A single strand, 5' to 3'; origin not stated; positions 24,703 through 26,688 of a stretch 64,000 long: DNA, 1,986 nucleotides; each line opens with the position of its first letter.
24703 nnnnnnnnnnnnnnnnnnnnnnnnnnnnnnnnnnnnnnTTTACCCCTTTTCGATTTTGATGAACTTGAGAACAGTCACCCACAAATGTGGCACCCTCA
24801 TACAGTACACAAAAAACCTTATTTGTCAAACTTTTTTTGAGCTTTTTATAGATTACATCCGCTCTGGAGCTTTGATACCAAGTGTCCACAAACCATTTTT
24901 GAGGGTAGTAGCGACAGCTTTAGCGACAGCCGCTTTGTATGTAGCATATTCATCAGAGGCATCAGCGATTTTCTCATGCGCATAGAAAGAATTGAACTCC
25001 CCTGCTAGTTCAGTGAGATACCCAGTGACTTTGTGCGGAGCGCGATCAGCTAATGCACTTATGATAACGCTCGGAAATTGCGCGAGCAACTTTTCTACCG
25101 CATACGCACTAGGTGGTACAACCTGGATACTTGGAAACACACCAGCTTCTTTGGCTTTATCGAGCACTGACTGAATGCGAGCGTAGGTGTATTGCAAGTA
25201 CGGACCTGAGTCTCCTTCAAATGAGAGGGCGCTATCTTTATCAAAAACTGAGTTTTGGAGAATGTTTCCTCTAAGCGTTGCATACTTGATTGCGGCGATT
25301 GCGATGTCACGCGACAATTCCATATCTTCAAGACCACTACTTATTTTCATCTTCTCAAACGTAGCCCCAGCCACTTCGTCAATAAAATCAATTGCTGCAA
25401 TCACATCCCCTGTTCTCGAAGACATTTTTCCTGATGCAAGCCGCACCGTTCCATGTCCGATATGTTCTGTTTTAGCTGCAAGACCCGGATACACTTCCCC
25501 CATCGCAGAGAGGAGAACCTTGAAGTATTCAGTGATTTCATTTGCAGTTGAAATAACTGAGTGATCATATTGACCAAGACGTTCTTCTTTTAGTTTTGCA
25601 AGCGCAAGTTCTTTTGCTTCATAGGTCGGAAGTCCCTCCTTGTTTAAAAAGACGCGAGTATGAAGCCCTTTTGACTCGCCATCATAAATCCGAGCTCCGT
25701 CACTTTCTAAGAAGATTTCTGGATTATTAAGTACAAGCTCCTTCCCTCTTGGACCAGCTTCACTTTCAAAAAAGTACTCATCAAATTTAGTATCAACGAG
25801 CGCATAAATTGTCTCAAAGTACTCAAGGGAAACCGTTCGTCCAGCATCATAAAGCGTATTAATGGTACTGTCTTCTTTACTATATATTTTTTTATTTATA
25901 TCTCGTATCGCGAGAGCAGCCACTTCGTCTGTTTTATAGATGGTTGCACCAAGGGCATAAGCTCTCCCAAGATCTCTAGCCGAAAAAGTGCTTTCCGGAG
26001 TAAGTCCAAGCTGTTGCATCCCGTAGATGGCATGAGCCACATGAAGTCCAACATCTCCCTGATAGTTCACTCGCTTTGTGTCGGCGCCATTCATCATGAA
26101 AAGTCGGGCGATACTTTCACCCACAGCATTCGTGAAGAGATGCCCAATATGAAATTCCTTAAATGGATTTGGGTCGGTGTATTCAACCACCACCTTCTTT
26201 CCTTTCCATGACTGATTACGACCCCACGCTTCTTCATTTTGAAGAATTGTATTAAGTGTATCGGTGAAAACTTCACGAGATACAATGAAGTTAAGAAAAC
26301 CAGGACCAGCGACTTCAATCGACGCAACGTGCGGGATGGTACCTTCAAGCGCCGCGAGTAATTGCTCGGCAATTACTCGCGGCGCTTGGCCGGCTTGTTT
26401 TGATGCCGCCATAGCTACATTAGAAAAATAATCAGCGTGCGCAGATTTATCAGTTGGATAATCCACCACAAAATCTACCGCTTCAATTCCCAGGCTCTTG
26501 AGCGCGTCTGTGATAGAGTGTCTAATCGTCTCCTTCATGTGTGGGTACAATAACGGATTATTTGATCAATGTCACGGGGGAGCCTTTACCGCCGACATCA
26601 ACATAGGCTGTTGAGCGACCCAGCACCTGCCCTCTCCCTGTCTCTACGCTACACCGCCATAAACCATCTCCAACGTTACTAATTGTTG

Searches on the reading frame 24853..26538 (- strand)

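Call 54: search_protein_families(library=pfam, proteins=[window:24853-26538:-], max_evalue=0.001)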
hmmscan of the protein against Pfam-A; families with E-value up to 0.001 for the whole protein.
window:24853-26538:- (561 aa): 3 families
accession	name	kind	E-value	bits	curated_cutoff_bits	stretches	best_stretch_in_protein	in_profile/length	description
PF05746.21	DALR_1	-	2.7e-28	98.8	22.3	1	448-561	1-117/117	DALR anticodon binding domain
PF00750.26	tRNA-synt_1d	-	5.4e-28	98.4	23.3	1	95-433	2-348/349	tRNA synthetases class I (R), catalytic domain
PF03485.21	Arg_tRNA_synt_N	-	5.7e-19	68.9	21.5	1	4-85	2-84/85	Arginyl tRNA synthetase N terminal domain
